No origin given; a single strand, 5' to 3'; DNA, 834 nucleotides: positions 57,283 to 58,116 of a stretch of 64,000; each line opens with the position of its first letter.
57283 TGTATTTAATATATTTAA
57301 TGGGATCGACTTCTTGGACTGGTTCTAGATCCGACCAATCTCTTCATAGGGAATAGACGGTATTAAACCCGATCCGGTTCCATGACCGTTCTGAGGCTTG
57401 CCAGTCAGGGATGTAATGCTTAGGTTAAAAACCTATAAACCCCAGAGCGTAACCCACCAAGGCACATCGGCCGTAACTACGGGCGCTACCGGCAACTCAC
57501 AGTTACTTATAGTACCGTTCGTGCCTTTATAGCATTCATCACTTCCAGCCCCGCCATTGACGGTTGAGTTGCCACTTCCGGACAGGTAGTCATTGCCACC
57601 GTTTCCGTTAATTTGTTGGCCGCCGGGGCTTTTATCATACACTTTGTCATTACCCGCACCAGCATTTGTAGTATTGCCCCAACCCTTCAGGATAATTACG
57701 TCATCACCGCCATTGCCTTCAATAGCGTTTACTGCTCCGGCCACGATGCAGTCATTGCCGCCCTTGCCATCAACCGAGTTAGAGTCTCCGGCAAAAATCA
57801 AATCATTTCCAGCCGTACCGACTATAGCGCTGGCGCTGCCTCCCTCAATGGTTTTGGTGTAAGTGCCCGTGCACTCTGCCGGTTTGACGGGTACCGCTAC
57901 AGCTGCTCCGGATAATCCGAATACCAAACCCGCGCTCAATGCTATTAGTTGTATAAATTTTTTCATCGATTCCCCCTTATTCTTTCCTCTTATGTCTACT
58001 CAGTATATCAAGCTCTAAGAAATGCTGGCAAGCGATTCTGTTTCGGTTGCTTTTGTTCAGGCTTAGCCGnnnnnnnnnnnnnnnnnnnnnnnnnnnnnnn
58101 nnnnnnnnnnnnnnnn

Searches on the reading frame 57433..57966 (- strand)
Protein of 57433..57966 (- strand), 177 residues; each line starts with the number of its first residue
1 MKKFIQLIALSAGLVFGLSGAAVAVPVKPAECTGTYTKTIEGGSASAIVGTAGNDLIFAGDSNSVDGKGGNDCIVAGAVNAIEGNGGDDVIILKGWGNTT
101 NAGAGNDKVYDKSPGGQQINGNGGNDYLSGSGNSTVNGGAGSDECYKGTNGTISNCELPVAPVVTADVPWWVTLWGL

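Call 40: search_protein_families(library=pfam, proteins=[window:57433-57966:-], max_evalue=0.001)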
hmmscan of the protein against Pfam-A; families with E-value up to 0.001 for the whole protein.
window:57433-57966:- (177 aa): 1 family
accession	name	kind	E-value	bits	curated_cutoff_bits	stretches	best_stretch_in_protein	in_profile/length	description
PF00353.25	HemolysinCabind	-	0.00013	22.3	23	0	48-72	9-34/36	RTX calcium-binding nonapeptide repeat (4 copies)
